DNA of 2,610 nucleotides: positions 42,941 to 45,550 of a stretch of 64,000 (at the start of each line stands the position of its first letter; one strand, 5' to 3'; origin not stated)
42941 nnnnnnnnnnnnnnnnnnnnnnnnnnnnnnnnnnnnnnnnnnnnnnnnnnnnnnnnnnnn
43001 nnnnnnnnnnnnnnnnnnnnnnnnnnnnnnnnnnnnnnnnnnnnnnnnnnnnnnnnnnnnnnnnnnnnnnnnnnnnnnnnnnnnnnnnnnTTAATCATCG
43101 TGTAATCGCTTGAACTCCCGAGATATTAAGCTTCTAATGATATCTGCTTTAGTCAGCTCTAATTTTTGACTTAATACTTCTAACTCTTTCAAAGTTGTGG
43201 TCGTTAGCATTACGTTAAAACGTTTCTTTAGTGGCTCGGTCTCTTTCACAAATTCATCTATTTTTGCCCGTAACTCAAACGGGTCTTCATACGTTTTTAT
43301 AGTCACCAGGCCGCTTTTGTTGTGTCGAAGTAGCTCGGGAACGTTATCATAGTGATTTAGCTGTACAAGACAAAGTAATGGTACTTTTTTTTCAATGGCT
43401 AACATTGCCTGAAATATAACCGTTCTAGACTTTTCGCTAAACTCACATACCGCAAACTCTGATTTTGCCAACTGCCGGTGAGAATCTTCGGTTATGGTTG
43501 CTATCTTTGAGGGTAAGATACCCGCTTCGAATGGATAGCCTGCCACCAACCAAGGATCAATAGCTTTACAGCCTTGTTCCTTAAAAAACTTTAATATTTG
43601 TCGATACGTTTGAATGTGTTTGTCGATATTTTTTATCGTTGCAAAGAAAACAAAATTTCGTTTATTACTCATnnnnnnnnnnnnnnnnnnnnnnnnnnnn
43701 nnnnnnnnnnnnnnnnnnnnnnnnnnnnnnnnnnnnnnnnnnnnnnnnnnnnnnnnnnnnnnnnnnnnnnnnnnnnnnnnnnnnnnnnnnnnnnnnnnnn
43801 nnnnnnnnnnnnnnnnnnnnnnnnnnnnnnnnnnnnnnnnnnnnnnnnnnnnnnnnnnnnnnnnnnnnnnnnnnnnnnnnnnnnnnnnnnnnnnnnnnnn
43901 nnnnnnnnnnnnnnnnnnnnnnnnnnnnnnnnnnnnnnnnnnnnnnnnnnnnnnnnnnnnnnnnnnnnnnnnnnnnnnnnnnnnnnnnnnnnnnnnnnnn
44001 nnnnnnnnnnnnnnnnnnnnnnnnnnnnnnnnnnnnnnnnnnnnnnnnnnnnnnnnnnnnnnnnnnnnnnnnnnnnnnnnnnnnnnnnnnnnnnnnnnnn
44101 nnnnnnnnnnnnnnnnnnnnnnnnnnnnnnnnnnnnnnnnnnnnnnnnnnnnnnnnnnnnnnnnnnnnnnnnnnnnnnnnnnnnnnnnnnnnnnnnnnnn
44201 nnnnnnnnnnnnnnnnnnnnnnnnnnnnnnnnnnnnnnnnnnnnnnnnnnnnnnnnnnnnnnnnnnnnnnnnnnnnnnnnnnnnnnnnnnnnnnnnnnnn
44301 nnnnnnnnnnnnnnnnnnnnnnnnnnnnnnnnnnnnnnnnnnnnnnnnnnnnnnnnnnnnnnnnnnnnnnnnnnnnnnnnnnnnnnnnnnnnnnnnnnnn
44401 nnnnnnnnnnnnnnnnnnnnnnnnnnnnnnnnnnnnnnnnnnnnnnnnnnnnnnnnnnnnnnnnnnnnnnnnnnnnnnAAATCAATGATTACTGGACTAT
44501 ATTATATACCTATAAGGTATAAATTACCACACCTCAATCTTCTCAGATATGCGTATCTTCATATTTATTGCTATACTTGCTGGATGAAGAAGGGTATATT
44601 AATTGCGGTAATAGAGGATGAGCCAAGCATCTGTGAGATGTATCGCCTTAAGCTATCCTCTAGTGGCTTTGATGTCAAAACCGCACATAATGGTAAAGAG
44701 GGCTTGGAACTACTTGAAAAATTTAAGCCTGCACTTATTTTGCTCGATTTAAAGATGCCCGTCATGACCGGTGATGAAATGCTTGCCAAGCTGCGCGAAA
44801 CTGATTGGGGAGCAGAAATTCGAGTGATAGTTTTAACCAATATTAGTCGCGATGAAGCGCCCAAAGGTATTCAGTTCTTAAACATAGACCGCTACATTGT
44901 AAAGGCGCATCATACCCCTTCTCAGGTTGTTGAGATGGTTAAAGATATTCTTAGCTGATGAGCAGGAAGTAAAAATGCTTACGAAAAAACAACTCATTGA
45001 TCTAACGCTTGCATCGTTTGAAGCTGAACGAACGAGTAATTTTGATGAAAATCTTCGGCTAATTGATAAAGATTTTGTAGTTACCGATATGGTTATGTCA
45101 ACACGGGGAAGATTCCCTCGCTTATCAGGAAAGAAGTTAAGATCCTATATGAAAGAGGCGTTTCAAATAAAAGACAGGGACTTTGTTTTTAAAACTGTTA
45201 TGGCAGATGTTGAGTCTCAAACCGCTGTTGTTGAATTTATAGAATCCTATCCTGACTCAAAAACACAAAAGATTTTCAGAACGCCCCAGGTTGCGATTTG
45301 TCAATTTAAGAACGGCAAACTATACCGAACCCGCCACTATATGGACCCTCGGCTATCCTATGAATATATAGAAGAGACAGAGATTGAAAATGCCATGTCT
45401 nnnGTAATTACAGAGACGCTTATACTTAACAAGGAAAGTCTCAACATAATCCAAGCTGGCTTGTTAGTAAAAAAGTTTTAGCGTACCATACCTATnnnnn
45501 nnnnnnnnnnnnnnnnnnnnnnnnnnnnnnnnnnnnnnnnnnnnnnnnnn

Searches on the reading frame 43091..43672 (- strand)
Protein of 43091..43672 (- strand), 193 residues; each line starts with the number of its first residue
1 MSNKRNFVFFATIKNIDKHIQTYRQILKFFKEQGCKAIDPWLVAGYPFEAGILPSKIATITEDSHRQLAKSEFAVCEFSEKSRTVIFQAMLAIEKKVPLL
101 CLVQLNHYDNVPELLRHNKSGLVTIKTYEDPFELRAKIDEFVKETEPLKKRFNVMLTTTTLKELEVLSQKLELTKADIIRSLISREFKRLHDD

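Call 67: find_encoding_contigs(protein=window:43091-43672:-, flank=10000, max_places=10)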
Protein window:43091-43672:- (193 aa): 2 contigs read that carry it; 2 places shown.
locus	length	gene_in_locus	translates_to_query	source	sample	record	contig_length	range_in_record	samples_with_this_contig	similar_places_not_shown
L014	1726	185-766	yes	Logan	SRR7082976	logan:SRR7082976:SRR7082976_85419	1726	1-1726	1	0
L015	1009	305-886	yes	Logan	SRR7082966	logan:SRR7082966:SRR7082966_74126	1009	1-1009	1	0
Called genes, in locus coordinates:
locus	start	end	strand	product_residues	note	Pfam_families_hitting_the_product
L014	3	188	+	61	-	?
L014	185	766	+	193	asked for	-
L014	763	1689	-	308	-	PF02541:Ppx-GppA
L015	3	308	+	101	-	?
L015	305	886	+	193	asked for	-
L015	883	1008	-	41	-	?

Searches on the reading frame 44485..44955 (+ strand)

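Call 50: search_protein_families(library=pfam, proteins=[window:44485-44955:+], max_evalue=0.001)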
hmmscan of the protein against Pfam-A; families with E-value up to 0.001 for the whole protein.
window:44485-44955:+ (157 aa): 1 family
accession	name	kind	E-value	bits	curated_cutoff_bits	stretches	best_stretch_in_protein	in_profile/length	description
PF00072.30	Response_reg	-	1e-18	67.9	30.2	1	40-150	1-108/111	Response regulator receiver domain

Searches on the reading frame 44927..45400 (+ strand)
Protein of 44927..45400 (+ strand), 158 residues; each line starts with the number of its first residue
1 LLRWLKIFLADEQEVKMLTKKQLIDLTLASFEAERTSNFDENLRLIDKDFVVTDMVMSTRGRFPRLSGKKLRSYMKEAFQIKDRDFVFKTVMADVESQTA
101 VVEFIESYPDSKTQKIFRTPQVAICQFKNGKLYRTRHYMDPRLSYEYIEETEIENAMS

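Call 50: search_protein_families(library=pfam, proteins=[window:44927-45400:+], max_evalue=0.001)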
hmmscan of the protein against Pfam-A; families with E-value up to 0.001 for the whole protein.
window:44927-45400:+ (158 aa): 1 family
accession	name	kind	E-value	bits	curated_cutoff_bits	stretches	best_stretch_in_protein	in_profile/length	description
PF12680.13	SnoaL_2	-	2.8e-05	25.1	27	1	30-134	4-101/102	SnoaL-like domain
